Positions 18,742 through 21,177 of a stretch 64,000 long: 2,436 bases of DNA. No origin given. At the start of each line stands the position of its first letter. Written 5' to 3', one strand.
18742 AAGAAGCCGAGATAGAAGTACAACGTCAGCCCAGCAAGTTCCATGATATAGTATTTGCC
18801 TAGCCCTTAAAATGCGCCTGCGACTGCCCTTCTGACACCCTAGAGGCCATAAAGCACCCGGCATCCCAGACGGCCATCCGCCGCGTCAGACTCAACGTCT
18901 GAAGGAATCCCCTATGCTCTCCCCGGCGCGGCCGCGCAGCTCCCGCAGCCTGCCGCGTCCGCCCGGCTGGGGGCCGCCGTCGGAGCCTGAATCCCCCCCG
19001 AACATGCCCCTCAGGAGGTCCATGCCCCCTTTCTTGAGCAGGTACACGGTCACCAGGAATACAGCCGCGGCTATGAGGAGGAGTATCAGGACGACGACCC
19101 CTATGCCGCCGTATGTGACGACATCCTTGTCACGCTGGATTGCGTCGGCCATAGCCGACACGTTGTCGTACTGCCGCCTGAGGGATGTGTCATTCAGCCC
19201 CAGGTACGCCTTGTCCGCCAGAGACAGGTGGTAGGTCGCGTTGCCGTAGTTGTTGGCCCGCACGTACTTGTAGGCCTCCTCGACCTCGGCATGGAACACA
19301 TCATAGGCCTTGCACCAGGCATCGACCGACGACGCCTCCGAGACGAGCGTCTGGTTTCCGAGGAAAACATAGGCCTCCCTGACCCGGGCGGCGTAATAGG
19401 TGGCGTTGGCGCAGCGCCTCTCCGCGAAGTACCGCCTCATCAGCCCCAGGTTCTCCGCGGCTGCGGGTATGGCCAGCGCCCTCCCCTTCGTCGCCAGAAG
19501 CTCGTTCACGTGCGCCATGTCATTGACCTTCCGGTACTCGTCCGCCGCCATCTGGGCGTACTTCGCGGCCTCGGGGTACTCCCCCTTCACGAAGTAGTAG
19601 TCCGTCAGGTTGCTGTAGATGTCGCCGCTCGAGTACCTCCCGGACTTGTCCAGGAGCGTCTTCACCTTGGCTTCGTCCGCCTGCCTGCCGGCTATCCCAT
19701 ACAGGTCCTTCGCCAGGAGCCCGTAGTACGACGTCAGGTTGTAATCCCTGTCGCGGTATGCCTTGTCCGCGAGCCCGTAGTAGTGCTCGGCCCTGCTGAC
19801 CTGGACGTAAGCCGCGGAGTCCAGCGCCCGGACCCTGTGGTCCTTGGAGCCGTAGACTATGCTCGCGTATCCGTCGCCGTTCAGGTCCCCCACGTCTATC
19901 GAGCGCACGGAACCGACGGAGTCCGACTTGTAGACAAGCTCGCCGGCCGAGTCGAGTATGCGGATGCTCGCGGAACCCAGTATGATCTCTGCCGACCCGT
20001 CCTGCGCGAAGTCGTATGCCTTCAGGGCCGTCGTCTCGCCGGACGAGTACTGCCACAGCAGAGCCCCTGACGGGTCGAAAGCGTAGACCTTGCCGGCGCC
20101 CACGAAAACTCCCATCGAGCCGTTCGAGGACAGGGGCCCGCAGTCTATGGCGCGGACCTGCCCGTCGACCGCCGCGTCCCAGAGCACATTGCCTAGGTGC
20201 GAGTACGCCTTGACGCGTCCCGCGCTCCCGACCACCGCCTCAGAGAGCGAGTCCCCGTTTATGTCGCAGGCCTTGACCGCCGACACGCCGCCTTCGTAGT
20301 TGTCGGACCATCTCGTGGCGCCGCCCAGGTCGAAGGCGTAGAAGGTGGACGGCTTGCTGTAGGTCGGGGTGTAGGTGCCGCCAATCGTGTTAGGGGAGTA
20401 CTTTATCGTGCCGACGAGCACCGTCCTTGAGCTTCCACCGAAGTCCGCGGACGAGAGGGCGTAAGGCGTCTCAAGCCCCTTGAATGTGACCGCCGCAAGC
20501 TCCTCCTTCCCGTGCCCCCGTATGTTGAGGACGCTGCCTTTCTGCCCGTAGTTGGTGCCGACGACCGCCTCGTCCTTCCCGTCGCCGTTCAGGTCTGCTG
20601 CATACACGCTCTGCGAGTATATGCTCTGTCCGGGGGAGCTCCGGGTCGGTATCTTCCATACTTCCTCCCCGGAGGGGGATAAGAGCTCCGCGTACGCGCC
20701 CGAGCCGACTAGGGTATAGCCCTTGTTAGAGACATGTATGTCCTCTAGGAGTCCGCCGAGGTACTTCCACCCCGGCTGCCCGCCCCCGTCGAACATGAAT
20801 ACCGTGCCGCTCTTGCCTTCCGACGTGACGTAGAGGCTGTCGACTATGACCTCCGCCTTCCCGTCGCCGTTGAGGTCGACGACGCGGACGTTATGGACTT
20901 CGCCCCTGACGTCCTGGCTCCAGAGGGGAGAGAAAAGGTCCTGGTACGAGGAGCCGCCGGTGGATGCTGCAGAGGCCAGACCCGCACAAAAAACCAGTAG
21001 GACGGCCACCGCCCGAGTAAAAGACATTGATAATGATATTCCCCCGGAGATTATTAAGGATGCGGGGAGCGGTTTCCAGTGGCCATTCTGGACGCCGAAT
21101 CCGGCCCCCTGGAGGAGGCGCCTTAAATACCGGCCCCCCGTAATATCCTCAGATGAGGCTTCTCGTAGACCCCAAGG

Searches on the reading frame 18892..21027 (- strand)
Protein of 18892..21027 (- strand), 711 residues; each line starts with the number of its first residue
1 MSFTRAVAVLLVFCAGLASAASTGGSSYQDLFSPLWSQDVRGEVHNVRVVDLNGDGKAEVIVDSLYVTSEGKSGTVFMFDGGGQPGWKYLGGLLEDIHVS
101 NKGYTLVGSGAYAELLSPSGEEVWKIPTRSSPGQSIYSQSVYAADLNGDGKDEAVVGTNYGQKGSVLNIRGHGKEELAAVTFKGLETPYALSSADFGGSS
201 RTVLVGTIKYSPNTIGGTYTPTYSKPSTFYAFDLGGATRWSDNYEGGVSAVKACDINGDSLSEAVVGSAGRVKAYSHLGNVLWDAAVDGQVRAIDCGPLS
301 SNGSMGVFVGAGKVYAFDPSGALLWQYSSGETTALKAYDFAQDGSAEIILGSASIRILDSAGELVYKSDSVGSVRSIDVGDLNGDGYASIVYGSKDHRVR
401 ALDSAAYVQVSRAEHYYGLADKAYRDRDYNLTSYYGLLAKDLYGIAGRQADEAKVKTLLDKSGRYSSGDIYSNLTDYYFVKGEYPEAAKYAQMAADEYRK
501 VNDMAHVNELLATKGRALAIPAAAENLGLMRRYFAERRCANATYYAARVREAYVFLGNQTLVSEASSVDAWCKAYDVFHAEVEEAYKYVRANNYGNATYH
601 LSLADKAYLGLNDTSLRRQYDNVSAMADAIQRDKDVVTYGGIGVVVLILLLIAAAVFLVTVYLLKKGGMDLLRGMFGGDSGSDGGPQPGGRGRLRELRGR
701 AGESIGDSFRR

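Call 108: search_protein_families(library=pfam, proteins=[window:18892-21027:-], max_evalue=0.001)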
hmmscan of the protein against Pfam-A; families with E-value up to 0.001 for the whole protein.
window:18892-21027:- (711 aa): 8 families
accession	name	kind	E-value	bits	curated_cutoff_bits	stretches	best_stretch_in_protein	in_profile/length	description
PF13517.12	FG-GAP_3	-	1.1e-13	51.9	26.9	0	122-156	27-61/61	FG-GAP-like repeat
PF25292.1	Beta-prop_CGLA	-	4e-12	46.7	26.8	1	270-367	9-111/316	Lambda-carrageenase beta-propeller domain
PF01839.29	FG-GAP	-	6.8e-12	45.4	22.1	1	140-166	4-34/37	FG-GAP repeat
PF14783.12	BBS2_Mid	-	6.6e-08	33.1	27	0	254-353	5-101/108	Ciliary BBSome complex subunit 2, middle region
PF13360.13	PQQ_2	-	1.6e-06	28.4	27.6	1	230-351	6-168/233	Outer membrane protein assembly factor BamB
PF23743.1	Beta-prop_BBS7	-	1.7e-06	28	27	0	241-305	214-283/299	BBS7 beta-propeller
PF16743.10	PliI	-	4.2e-06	26.9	27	0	42-69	57-84/123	Periplasmic lysozyme inhibitor of I-type lysozyme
PF15907.11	Itfg2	-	2.1e-05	24.4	27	0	25-62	56-93/330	Integrin-alpha FG-GAP repeat-containing protein 2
